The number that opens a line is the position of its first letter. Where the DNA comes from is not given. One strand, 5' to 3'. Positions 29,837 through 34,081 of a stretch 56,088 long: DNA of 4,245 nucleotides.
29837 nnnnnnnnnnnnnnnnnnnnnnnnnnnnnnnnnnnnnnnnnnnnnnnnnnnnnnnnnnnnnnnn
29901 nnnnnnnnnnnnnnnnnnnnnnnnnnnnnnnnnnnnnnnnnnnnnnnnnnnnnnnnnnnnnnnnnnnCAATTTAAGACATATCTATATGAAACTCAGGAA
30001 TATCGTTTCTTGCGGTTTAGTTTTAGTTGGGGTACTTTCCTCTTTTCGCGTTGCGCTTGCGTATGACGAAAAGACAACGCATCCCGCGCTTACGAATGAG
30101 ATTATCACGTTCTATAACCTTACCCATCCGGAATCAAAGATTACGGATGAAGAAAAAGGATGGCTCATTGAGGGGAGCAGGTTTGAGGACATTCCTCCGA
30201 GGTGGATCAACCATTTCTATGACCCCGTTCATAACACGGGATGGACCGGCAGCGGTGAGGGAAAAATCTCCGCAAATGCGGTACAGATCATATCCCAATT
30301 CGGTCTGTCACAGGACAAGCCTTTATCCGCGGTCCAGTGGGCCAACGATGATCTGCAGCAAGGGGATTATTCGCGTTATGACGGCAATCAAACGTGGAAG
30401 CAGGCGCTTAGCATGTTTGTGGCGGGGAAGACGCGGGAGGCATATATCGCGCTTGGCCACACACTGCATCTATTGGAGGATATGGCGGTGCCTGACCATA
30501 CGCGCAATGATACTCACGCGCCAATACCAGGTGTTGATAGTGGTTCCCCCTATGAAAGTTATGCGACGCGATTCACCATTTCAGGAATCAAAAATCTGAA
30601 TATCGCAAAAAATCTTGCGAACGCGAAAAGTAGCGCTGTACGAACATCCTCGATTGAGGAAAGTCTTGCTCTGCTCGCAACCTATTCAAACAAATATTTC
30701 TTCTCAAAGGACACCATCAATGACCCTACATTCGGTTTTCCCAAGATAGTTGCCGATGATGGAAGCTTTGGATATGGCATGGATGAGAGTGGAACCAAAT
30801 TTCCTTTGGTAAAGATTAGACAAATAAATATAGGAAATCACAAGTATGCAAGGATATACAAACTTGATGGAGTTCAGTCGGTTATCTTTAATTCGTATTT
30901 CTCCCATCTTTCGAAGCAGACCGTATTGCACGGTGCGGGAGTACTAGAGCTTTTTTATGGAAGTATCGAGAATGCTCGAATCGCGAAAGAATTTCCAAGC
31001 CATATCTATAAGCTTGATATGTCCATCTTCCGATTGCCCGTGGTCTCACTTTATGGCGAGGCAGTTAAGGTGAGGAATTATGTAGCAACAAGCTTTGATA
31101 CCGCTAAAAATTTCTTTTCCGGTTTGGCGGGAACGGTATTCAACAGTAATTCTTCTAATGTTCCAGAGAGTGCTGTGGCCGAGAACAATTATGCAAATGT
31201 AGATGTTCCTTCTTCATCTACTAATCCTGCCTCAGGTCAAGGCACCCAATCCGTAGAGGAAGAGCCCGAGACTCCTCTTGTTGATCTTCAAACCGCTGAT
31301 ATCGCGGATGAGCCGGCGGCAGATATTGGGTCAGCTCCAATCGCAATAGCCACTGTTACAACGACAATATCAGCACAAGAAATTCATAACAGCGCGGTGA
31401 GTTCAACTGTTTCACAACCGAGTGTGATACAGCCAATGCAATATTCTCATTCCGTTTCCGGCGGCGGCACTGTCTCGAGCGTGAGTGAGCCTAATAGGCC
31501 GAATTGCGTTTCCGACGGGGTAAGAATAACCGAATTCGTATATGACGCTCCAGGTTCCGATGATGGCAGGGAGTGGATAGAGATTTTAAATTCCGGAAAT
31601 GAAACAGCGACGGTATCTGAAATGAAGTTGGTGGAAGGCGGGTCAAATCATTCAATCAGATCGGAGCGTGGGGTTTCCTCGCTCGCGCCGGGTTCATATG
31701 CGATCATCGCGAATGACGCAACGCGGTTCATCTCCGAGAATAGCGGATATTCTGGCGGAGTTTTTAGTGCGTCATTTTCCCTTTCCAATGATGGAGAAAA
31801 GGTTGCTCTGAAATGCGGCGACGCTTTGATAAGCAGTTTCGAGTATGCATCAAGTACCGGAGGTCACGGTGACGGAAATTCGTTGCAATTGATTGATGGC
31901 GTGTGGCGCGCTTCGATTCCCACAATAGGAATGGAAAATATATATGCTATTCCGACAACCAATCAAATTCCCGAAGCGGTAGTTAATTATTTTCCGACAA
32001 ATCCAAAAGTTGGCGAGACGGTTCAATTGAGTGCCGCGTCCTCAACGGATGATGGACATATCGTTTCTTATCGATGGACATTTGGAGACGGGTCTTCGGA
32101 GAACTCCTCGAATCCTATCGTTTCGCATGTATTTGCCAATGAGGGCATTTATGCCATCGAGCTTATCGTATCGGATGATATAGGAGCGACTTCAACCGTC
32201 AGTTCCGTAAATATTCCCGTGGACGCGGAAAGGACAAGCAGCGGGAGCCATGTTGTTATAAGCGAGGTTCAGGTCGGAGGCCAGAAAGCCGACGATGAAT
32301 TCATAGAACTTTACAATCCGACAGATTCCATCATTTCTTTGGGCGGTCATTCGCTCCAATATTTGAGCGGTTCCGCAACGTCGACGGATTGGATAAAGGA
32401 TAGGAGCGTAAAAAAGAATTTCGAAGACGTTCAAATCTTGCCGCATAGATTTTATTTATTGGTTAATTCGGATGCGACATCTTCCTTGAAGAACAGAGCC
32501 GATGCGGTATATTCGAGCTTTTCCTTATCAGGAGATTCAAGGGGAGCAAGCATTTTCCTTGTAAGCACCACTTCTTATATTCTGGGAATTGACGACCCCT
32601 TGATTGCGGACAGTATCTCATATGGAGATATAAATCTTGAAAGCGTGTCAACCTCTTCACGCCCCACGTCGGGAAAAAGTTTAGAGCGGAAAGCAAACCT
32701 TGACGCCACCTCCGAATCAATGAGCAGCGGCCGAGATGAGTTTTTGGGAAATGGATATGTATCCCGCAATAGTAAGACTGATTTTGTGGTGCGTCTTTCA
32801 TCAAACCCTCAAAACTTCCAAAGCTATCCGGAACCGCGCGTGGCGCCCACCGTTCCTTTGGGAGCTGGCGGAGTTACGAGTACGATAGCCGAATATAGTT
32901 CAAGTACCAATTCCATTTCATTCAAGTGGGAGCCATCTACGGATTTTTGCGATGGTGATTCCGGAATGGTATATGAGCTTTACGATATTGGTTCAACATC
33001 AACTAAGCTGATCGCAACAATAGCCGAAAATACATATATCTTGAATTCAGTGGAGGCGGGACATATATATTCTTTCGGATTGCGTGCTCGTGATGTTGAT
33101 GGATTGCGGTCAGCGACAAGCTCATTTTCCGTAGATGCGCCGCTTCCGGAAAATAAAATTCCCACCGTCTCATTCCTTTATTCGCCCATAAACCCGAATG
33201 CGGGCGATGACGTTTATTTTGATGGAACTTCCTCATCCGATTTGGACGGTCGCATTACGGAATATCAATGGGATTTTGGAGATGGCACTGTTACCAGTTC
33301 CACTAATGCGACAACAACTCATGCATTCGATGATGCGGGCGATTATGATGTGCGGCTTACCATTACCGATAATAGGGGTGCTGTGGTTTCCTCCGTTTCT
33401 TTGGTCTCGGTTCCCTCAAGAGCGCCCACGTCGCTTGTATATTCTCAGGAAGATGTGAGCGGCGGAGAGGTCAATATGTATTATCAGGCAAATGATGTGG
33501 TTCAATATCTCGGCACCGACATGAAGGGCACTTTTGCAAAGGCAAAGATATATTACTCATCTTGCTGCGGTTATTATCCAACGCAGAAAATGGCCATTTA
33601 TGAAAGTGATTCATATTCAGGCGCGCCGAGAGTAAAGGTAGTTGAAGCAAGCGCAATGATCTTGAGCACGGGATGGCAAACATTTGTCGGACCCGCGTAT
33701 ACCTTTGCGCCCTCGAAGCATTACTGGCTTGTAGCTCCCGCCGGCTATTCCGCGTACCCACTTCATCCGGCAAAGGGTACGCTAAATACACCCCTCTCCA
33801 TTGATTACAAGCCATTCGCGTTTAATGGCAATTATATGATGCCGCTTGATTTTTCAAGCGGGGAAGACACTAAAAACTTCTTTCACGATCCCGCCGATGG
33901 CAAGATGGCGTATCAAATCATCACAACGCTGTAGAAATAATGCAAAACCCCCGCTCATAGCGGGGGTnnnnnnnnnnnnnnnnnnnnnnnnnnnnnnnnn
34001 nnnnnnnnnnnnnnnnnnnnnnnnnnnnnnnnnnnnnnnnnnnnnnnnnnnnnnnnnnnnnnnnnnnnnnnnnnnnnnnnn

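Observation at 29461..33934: Secreted Zn-phospholipase C/P1-nuclease-like adhesin with a dedicated upstream partner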

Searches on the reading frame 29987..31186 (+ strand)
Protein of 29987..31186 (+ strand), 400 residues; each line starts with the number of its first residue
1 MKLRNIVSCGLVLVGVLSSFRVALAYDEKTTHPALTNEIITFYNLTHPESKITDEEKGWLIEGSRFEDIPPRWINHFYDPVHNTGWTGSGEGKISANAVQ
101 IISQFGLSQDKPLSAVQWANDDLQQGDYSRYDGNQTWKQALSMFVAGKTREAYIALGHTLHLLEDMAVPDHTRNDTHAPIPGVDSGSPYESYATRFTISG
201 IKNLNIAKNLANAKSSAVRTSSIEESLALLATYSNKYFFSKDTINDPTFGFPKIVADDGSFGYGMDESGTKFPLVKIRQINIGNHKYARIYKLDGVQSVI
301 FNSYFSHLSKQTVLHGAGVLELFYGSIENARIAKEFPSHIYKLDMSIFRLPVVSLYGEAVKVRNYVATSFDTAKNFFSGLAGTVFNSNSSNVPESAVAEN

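Call 6: search_solved_structures(query=window:29987-31066:+, max_evalue=10, show_alignments=3)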
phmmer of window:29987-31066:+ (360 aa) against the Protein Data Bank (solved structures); distinct sequences matched with E-value up to 10: 1.
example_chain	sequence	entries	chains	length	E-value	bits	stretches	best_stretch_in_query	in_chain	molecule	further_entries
1jym_A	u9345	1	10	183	0.8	11.9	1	252-310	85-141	Peptide Deformylase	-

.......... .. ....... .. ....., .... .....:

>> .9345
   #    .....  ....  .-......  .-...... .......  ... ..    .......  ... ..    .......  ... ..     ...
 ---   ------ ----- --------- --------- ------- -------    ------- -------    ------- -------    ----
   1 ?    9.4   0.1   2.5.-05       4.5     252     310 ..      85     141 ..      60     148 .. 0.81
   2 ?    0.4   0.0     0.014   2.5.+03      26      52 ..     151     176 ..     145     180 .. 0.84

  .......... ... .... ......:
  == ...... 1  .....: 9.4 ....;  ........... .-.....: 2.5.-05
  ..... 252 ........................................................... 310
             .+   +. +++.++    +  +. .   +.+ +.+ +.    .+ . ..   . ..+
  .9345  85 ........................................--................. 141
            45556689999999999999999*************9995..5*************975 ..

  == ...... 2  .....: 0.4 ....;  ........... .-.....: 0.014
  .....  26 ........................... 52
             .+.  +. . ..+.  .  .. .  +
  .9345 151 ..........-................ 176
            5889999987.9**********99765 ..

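Call 7: search_protein_families(library=pfam, proteins=[window:30062-30994:+], max_evalue=10)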
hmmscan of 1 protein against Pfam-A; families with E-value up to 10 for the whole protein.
seq(311 aa): 0 families

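Call 12: search_solved_structures(query=A1, max_evalue=10, show_alignments=4)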
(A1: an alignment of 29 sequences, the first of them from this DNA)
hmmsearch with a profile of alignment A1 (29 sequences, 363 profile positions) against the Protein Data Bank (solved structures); distinct sequences matched with E-value up to 10: 10.
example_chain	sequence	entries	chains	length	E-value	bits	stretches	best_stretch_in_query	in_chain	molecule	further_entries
8cqm_A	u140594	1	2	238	0.0083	18.1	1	131-202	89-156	Phospholipase C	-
1p5x_A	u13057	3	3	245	0.019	16.9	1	131-177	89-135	Phospholipase C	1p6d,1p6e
1ah7_A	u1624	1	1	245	0.019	16.9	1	131-177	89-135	PHOSPHOLIPASE C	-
2ffz_A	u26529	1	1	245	0.019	16.9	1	131-177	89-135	Phospholipase C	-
2huc_A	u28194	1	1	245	0.019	16.9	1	131-177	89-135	Phospholipase C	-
2fgn_A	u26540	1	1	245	0.02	16.8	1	131-177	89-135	Phospholipase C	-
9ill_A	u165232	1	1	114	0.23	13.3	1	228-289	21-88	Transcriptional regulator SarA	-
2fnp_A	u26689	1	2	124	0.41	12.5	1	228-288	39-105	Staphylococcal accessory regulator A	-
2frh_A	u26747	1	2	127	0.44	12.4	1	228-288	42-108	Staphylococcal accessory regulator A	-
1brw_A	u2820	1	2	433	1.3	10.8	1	38-108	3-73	PROTEIN (PYRIMIDINE NUCLEOSIDE PHOSPHORYLASE)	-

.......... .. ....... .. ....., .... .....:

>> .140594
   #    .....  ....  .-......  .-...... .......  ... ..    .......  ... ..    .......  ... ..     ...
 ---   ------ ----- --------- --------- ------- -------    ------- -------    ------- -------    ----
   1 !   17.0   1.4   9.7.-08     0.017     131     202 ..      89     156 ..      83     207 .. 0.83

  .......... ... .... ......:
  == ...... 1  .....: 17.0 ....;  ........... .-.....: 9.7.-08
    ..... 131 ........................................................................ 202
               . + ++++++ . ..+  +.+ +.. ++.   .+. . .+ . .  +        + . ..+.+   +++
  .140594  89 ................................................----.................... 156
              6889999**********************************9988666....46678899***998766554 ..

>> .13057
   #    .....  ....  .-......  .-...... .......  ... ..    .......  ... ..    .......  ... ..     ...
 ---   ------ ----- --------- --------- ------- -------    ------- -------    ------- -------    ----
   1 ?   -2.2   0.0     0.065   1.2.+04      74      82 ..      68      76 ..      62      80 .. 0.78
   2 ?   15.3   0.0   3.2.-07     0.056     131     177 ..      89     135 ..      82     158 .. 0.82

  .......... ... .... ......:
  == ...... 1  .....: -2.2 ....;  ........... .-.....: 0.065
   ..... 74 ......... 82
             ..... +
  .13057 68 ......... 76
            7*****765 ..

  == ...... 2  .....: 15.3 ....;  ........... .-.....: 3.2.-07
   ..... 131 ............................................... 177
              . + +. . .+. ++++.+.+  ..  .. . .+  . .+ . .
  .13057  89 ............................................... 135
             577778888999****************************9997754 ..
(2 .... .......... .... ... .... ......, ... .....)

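Call 13: search_protein_families(library=pfam, alignment_id=A1, max_evalue=1)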
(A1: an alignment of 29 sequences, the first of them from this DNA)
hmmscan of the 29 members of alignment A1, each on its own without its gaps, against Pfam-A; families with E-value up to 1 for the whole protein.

A. member 1, seq(362 aa): 0 families

B. families by the number of members that match (of 29 scanned): 9 families
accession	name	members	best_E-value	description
PF00882.24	Zn_dep_PLPC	18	1.7e-05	Zinc dependent phospholipase C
PF08469.15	NPHI_C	1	0.036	Nucleoside triphosphatase I C-terminal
PF18030.7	Rimk_N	1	0.055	RimK PreATP-grasp domain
PF22588.2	dCache_1_like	1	0.082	Histidine kinase sensor domain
PF24077.1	IgA0_D2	1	0.084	Immunoglobulin A1 protease autotransporter domain 2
PF18983.5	DUF5717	1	0.13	Family of unknown function (DUF5717)C-terminal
PF00502.25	Phycobilisome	1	0.13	Phycobilisome protein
PF01451.26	LMWPc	1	0.19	Low molecular weight phosphotyrosine protein phosphatase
PF04583.17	Baculo_p74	1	0.19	Baculoviridae p74 conserved region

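Call 15: find_related_loci(query=A1, collection=genome_contigs, flank=6000)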
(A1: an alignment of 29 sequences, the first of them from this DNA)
Query A1 (362 aa) in genome_contigs; peptide patterns used: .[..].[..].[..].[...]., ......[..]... (x = any residue, [..] = any of these).
405 stretches matched a pattern; 297 encode a relative of the query (tblastn E <= 1e-3); the best 80 are kept; 80 distinct loci.
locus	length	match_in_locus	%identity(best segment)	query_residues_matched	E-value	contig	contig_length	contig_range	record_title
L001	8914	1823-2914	57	1-362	3e-145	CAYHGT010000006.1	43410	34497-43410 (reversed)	MAG TPA_asm: uncultured Candidatus Saccharibacteria bacterium isolate ERP119705_co11_448 genome assembly, contig: NODE_6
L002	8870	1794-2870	58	1-357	1e-143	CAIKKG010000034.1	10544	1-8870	uncultured bacterium isolate Kiruna2_bin-0995 genome assembly, contig: bin-0995:34/42, whole genome shotgun sequence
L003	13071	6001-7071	55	4-362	2e-133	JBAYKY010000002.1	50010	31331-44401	MAG: Candidatus Paceibacterota bacterium isolate SO_2016_GW1_90 scaffold01337_OW334_2016, whole genome shotgun sequence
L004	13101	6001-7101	52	1-362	3e-129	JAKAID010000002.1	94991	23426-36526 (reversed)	MAG: bacterium isolate WY3.bin161 NODE_327_length_94991_cov_4.781519, whole genome shotgun sequence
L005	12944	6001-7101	47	3-362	1e-109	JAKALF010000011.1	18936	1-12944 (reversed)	MAG: bacterium isolate WY5.bin119 NODE_4660_length_18936_cov_1.301292, whole genome shotgun sequence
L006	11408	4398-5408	51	23-361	2e-109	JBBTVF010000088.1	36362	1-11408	MAG: Patescibacteria group bacterium isolate H52-bin056 H52_bin056_000000000088, whole genome shotgun sequence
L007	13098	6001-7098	47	11-362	6e-106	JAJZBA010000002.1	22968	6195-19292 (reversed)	MAG: bacterium isolate HSP1.bin6 NODE_1344_length_22968_cov_2.970185, whole genome shotgun sequence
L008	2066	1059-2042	51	11-345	8e-112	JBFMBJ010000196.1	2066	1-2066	MAG: Candidatus Omnitrophota bacterium isolate MAG161 MAG161_196, whole genome shotgun sequence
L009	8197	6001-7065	48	9-358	5e-105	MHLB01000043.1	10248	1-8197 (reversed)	MAG: Candidatus Liptonbacteria bacterium RIFCSPLOWO2_01_FULL_53_13 rifcsplowo2_01_scaffold_45207, whole genome shotgun s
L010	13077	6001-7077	47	6-362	9e-105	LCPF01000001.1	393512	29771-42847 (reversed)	MAG: Candidatus Jorgensenbacteria bacterium GW2011_GWA1_48_11 UY23_C0001, whole genome shotgun sequence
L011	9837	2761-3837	46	11-361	1e-103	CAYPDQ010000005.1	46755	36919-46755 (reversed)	MAG TPA_asm: uncultured Candidatus Saccharibacteria bacterium isolate SRP093762_co1_57 genome assembly, contig: NODE_485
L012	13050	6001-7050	47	7-359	1e-103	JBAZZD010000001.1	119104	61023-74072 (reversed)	MAG: Candidatus Paceibacterota bacterium isolate SO_2017_GW1_98 NODE_1093_length_119104_cov_4.864612_OW334_2017, whole g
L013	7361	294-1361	48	1-358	9e-103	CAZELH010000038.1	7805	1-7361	MAG TPA_asm: uncultured Candidatus Saccharibacteria bacterium isolate SRP189682_co2_92 genome assembly, contig: NODE_189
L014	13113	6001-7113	45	1-362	2e-102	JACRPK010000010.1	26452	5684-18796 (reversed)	MAG: Candidatus Wolfebacteria bacterium isolate NC_groundwater_1985_Pr3_S-0.2um_36_7 scaffold_15317, whole genome shotgu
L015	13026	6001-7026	49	22-361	2e-102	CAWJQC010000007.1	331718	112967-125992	MAG: uncultured bacterium isolate MFD03726.bin.1.80 genome assembly, contig: contig_57801, whole genome shotgun sequence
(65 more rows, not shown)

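Call 26: predict_structure(alignment_id=A1)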
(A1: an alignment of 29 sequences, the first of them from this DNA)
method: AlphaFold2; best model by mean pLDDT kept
length: 362 residues; sequences in the alignment: 29
mean_pLDDT: 88.4   pTM: 0.87
mean pLDDT of the five models: 88.4, 88.4, 87.6, 87.0, 86.0
residues with pLDDT >= 90: 204; 70-90: 129; 50-70: 22; < 50: 7
segments of 3 or more residues with pLDDT < 50: 20-26
pLDDT, mean of each block of 10 residues (from residue 1): 77 67 50 95 97 98 93 92 89 82 84 95 90 93 97 98 96 74 75 88 94 98 98 96 85 93 96 93 87 85 97 99 95 82 73 83 75
secondary structure, 60 per line:
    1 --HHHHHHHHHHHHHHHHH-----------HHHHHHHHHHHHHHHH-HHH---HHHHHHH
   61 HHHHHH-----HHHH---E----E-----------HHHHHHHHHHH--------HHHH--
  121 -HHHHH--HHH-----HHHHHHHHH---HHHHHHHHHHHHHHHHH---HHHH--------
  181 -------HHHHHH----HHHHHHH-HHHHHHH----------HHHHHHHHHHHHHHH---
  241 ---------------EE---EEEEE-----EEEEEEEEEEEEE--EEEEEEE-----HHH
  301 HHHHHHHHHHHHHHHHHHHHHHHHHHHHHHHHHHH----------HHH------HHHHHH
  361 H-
elements in order: H3-19 H31-46 H54-66 H72-75 H96-106 H115-118 H122-126 H137-145 H149-165 H169-172 H188-193 H198-204 H206-212 H223-237 E261-265 E271-283 E286-292 H298-335 H355-361

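Call 29: fold_search(model_id=the predicted structure, library=pdb)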
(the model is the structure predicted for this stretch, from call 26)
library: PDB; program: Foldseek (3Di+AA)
matches with E <= 10: 144; with E <= 0.001: 4
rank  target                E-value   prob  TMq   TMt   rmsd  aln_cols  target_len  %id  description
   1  2huc                  8.0e-04  1.00  0.41  0.58   8.1       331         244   10  Structural Studies Examining the Substrate Specificity Profiles of PC-PLCBc Protein Variants (released 2006-08-08)
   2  1ca1                  9.3e-04  1.00  0.42  0.41   9.3       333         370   12  ALPHA-TOXIN FROM CLOSTRIDIUM PERFRINGENS (released 1999-05-04)
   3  2ffz                  9.7e-04  1.00  0.41  0.58   8.6       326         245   12  Structural Studies Examining the Substrate Specificity Profiles of PC-PLCBc Protein Variants (released 2006-03-28)
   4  2fgn                  9.7e-04  1.00  0.38  0.54   8.7       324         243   12  Structural Studies Examining the Substrate Specificity Profiles of PC-PLCBc Protein Variants (released 2006-03-28)
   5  8cqm_B                1.1e-03  1.00  0.34  0.52   9.2       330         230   13  Broad-range phospholipase C from Listeria monocytogenes (released 2023-10-18)
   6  1p5x                  1.2e-03  1.00  0.43  0.60   7.6       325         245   10  STRUCTURE OF THE D55N MUTANT OF PHOSPHOLIPASE C FROM BACILLUS CEREUS (released 2003-09-30)
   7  1ah7                  1.5e-03  1.00  0.38  0.54   7.5       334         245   12  PHOSPHOLIPASE C FROM BACILLUS CEREUS (released 1997-12-10)
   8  1olp_D                1.6e-03  1.00  0.45  0.44   7.2       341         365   14  Alpha Toxin from Clostridium Absonum (released 2003-10-23)
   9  8cqm_A                2.8e-03  1.00  0.37  0.57   7.7       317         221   14  Broad-range phospholipase C from Listeria monocytogenes (released 2023-10-18)
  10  2wxu                  3.1e-03  1.00  0.38  0.38   9.8       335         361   13  Clostridium perfringens alpha-toxin strain NCTC8237 mutant T74I (released 2009-11-17)
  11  2wxt                  4.6e-03  1.00  0.39  0.39   9.2       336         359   13  Clostridium perfringens alpha-toxin strain NCTC8237 (released 2009-11-17)
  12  1olp_A                5.6e-03  1.00  0.43  0.43   7.8       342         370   14  Alpha Toxin from Clostridium Absonum (released 2003-10-23)
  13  2wy6_C                1.2e-02  1.00  0.41  0.42   7.7       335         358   11  Clostridium perfringens alpha-toxin strain NCTC8237 mutant T74I (released 2009-11-24)
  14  1kho_A                1.3e-02  1.00  0.41  0.40   9.7       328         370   14  Crystal Structure Analysis of Clostridium perfringens alpha-Toxin Isolated from Avian Strain SWCP (released 2002-06-19)
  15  2wy6_A                1.4e-02  1.00  0.42  0.42   7.6       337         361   11  Clostridium perfringens alpha-toxin strain NCTC8237 mutant T74I (released 2009-11-24)
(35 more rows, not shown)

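Call 64: search_protein_families(library=padloc, proteins=[window:29987-31186:+], max_evalue=0.1)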
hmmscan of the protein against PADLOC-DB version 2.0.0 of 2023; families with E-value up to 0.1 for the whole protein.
window:29987-31186:+ (400 aa): 0 families

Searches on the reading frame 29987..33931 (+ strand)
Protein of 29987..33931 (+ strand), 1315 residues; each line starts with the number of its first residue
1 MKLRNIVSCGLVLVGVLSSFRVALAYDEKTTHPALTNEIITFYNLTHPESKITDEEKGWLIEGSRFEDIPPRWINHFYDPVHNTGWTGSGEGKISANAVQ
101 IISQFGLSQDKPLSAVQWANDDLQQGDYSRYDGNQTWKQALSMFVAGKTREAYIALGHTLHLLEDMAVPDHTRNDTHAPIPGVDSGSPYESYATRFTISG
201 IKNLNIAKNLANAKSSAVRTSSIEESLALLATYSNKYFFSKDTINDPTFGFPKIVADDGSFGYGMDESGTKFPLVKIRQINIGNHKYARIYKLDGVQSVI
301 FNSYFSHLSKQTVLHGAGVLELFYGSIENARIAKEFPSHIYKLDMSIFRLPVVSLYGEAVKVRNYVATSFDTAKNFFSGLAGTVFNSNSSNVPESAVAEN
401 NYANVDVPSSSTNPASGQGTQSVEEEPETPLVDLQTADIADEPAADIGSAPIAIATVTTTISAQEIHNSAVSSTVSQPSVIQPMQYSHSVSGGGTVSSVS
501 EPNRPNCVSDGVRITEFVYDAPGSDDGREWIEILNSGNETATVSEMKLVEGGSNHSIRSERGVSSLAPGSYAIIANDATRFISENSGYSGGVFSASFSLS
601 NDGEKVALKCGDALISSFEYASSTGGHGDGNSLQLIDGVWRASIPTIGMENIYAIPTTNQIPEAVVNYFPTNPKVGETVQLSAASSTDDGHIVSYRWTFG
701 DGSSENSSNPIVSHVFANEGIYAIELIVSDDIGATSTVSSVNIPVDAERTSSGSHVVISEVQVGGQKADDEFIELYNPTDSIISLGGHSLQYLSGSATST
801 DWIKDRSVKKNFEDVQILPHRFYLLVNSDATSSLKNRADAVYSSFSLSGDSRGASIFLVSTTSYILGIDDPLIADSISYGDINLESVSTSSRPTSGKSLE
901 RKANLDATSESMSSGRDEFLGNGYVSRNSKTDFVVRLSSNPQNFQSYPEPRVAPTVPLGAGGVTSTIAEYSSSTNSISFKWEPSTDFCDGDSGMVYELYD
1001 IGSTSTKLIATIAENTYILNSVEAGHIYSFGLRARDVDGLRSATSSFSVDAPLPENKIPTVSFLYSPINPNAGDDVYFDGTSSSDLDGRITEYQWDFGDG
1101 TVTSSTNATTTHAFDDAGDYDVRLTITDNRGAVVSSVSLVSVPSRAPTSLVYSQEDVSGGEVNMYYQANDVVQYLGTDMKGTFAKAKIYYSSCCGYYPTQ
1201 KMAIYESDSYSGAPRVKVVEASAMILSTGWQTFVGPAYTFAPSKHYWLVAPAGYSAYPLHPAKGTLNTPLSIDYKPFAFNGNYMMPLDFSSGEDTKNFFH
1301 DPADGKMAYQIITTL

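Call 3: search_protein_families(library=pfam, proteins=[window:29987-33931:+], max_evalue=1)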
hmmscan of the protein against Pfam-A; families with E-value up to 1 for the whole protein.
window:29987-33931:+ (1315 aa): 4 families
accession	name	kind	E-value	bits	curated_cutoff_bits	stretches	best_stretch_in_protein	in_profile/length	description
PF18911.6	PKD_4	-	3.4e-37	126.8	27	2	1057-1135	2-77/85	PKD domain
PF00801.26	PKD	-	6.2e-30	103.5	23.5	2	674-741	12-78/80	PKD domain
PF00932.25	LTD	-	8.3e-23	81.3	34.3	2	511-620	7-107/109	Lamin Tail Domain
PF22352.2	K319L-like_PKD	-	3.8e-13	49.7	27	2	677-743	12-82/84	K319L-like, PKD domain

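Call 4: search_protein_families(library=ncbifam, proteins=[window:29987-33931:+], max_evalue=1)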
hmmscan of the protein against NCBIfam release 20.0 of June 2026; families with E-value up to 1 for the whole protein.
window:29987-33931:+ (1315 aa): 2 families
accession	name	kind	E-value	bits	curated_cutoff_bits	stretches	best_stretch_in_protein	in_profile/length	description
NF058578.1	CPR_pilus_PamR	equivalog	0.00034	19.6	300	1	1095-1145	185-240/297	pilus system RbmA-like protein PamR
NF047473.1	lipo_LIC11755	subfamily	0.13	10.5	300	0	756-828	222-290/699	LIC11755 family lipoprotein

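Call 8: find_homologous_proteins(query=window:29987-33931:+, region=1-400)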
Query window:29987-33931:+, residues 1-400 (400 aa): 828 proteins with E <= 0.001 among 7932 candidates; the best 120 are listed.
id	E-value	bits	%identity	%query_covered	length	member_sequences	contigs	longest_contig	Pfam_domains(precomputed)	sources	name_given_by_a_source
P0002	5.1e-267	903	100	100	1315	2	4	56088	PF22352.3,PF00801.27,PF00932.26,PF18911.7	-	-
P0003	1.3e-211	721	78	98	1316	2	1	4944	PF22352.3,PF00801.27,PF00932.26,PF18911.7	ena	-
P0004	1.6e-211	720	77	100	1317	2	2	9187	PF22352.3,PF00801.27,PF00932.26,PF18911.7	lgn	-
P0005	5.1e-156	538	62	98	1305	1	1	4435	PF22352.3,PF00801.27,PF00932.26,PF18911.7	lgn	-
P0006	2.3e-151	522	60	97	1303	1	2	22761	PF00801.27,PF00932.26,PF18911.7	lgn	-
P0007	6.8e-145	501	61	94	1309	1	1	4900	PF22352.3,PF00801.27,PF00932.26,PF18911.7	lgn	-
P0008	1.6e-136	473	56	94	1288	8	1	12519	PF00801.27,PF00932.26,PF18911.7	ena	-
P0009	7.6e-127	442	53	95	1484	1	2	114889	PF00801.27,PF00932.26,PF18911.7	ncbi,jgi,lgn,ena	ncbi:MAG: lamin tail domain-containing protein [Candidatus Paceibacterota bacterium]|jgi:hypothetica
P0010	1.1e-126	441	54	93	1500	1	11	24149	PF00801.27,PF00932.26,PF18911.7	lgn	-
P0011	4.1e-122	426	51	93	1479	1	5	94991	PF00801.27,PF00932.26,PF18911.7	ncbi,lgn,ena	-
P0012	1.4e-118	414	51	92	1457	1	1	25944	PF00801.27,PF00932.26,PF18911.7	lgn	-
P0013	8.2e-116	405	51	93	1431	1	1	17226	PF00932.26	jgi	-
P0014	2.2e-114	401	52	89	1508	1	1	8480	PF22352.3,PF00801.27,PF00932.26,PF18911.7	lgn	-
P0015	6.6e-113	396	50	93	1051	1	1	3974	PF00932.26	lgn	-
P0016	2.9e-112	394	49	92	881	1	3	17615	PF00932.26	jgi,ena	-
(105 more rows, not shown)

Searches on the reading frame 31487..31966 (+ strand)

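Call 53: search_protein_families(library=pfam, proteins=[window:31487-31966:+], max_evalue=1)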
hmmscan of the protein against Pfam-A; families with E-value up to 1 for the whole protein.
window:31487-31966:+ (160 aa): 2 families
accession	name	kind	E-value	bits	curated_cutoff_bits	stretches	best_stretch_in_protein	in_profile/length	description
PF00932.25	LTD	-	3.3e-12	47.2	34.3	1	11-120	7-107/109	Lamin Tail Domain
PF07705.17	CARDB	-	0.15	12.8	22.7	1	32-72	26-63/101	CARDB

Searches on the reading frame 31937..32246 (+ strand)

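Call 53: search_protein_families(library=pfam, proteins=[window:31937-32246:+], max_evalue=1)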
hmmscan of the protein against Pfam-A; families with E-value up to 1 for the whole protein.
window:31937-32246:+ (103 aa): 3 families
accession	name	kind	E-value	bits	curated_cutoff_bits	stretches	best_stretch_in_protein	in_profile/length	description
PF18911.6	PKD_4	-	6.7e-19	68.2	27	1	9-93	1-83/85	PKD domain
PF00801.26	PKD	-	9.1e-18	64.5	23.5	1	24-91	12-78/80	PKD domain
PF22352.2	K319L-like_PKD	-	2e-08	34.5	27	1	26-93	11-82/84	K319L-like, PKD domain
